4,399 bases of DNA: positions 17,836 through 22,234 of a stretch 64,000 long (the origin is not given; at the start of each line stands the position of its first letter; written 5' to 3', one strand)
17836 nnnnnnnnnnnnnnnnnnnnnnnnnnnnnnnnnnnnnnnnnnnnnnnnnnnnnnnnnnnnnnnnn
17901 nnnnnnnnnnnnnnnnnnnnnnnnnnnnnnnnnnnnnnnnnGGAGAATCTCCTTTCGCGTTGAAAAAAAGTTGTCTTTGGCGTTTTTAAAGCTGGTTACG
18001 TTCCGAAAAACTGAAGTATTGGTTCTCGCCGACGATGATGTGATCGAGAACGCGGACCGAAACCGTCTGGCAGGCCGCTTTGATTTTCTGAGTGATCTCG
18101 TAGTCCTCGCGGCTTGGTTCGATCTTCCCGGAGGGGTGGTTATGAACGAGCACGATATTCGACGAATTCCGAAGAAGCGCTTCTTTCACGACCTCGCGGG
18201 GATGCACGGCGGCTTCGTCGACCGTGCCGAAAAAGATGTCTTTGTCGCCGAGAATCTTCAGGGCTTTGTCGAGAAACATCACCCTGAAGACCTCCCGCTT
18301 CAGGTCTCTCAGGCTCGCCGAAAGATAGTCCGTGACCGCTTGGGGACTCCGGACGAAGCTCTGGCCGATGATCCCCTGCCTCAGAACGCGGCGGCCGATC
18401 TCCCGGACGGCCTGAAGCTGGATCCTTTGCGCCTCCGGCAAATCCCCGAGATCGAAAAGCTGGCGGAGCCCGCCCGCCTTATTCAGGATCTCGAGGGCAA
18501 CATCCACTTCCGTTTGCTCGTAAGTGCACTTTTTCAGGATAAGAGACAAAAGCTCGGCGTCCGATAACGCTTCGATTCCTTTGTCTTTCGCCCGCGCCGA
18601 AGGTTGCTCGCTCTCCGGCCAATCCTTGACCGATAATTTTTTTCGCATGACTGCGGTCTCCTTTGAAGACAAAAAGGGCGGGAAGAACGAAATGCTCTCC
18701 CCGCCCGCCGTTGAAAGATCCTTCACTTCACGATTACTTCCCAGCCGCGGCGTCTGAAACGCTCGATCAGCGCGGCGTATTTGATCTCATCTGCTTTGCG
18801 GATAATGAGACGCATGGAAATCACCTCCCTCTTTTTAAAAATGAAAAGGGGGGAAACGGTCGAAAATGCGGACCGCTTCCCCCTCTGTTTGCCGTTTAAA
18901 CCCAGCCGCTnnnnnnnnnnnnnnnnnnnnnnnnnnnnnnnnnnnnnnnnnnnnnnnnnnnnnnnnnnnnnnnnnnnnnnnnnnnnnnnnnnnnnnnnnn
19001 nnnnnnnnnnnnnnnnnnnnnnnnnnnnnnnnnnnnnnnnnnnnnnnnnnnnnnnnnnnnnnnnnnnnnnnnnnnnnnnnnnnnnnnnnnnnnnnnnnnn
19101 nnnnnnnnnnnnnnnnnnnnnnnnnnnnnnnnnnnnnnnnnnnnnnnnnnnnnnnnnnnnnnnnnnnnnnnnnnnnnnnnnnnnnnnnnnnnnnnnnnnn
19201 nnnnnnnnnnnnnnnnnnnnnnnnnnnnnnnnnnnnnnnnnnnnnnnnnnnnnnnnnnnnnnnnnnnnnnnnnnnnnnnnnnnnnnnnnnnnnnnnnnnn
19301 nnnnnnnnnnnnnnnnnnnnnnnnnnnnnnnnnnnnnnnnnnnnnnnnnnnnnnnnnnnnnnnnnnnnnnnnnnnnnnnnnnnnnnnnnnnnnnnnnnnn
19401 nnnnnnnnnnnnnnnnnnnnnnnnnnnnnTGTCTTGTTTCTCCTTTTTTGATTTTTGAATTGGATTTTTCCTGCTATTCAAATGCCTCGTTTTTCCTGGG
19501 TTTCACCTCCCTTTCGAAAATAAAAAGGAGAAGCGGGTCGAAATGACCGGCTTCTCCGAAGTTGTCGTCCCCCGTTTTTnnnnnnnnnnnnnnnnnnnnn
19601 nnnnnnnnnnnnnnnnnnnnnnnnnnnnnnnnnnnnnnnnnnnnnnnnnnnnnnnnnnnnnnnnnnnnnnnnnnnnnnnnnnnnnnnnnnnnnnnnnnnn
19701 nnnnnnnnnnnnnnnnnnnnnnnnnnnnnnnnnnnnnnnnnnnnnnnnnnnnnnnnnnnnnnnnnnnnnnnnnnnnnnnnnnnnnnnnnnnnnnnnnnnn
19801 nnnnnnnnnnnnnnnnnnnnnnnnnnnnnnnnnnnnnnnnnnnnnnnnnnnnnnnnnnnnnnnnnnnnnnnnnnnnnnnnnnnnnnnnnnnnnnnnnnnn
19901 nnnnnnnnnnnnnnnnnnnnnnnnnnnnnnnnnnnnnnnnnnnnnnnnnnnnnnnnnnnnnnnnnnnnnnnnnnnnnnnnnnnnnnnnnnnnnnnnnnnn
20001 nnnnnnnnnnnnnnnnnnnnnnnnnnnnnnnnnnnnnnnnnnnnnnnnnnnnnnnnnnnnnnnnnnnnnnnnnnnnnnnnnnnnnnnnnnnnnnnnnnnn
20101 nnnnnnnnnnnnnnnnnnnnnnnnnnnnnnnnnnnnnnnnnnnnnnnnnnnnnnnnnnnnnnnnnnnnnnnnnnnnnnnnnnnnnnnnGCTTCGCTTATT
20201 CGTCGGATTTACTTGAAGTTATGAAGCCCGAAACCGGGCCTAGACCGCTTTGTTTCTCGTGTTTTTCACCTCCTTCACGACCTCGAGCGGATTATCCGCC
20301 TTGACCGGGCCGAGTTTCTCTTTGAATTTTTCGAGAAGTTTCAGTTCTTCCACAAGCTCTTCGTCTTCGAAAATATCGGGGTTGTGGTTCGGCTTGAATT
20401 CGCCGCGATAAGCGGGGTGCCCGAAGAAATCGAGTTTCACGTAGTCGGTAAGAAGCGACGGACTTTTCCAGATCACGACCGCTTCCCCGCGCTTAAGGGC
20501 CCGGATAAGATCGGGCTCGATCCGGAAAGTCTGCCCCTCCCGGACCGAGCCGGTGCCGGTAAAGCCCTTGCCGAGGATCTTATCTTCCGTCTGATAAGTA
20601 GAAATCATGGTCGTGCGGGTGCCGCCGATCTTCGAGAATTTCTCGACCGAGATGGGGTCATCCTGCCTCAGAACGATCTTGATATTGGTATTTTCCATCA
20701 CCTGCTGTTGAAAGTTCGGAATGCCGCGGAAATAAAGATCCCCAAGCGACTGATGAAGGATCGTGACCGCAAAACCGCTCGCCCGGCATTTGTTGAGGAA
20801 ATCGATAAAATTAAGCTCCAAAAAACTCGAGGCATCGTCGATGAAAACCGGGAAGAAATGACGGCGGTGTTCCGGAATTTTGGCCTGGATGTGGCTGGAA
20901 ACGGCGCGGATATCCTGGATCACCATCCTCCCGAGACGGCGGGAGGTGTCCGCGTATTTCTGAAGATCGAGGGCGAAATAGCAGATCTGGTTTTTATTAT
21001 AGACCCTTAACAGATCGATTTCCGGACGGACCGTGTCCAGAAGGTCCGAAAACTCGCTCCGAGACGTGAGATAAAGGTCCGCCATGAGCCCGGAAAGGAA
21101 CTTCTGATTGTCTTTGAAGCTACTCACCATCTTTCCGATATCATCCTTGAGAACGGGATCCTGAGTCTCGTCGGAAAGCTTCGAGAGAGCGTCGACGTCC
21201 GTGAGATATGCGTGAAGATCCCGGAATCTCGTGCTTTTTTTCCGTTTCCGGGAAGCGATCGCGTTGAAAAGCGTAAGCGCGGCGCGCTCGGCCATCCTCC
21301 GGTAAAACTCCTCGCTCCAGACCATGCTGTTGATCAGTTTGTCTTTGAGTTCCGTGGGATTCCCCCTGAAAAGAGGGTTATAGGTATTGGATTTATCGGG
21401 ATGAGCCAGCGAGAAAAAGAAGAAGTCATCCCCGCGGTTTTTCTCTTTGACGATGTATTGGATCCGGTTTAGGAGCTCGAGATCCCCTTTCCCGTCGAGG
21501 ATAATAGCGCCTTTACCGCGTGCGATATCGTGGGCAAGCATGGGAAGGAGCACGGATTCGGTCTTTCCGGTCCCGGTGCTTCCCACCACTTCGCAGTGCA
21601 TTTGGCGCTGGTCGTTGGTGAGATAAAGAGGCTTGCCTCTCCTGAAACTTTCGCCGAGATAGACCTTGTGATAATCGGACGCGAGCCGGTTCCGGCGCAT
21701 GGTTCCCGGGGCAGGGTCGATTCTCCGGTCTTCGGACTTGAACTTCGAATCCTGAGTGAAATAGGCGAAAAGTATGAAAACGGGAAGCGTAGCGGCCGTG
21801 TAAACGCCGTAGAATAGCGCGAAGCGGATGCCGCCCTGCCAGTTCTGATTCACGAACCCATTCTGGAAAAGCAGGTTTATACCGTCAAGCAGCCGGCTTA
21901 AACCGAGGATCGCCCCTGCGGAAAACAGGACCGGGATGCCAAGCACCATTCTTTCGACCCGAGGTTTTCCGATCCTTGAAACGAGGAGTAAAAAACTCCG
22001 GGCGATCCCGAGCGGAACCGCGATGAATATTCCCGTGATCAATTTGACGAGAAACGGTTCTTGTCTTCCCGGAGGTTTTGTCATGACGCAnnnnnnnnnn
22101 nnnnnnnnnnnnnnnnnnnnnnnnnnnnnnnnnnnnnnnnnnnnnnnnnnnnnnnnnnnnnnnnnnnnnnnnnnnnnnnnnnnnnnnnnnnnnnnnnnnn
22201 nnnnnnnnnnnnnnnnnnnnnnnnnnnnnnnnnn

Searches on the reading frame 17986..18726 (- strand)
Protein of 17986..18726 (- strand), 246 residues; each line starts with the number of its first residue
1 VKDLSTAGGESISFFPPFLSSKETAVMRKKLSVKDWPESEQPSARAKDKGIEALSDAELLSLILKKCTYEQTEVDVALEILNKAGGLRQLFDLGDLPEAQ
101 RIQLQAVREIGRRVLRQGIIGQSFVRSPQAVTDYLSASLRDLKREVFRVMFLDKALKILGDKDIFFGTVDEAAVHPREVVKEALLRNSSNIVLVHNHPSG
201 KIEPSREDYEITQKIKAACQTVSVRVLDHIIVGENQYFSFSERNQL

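Call 17: search_protein_families(library=pfam, proteins=[window:17986-18726:-], max_evalue=0.001)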
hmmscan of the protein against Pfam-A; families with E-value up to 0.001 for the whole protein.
window:17986-18726:- (246 aa): 2 families
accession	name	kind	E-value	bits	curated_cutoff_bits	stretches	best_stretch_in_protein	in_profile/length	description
PF04002.20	RadC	-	1.3e-45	154.7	22.1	1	126-243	2-119/121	RadC-like JAB domain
PF20582.4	UPF0758_N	-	1.7e-12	47.7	27.1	1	33-93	1-60/77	UPF0758 N-terminal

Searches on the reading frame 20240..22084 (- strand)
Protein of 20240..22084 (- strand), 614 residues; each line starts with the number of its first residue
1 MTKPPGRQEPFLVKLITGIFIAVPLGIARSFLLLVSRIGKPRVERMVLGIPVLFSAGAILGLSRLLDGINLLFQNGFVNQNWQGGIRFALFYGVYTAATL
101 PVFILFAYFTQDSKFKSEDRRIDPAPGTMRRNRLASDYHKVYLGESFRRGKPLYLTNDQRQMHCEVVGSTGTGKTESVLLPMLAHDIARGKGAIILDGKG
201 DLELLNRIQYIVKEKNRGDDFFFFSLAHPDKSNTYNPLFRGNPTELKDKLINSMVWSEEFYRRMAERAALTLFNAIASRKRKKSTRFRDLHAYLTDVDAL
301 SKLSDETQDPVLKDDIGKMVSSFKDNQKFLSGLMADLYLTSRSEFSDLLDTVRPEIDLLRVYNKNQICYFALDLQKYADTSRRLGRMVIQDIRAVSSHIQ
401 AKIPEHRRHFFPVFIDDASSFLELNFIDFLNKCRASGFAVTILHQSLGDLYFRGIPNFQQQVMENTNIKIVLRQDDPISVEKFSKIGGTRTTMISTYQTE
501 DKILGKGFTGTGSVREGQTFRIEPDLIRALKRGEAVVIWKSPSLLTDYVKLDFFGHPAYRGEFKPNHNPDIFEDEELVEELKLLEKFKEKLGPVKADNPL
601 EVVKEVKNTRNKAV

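Call 16: search_protein_families(library=pfam, proteins=[window:20240-22084:-], max_evalue=0.001)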
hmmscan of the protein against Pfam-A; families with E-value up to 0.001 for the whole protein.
window:20240-22084:- (614 aa): 3 families
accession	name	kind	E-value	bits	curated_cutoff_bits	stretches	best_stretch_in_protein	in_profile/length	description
PF02534.20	T4SS-DNA_transf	-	1.7e-10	40.8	20.1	1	137-541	28-434/468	Type IV secretory system Conjugative DNA transfer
PF10412.15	TrwB_AAD_bind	-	3.7e-07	29.8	20.5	1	157-202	11-55/387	Type IV secretion-system coupling protein DNA-binding domain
PF12696.13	TraG-D_C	-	1.8e-06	28.3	22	1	413-531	4-125/126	TraM recognition site of TraD and TraG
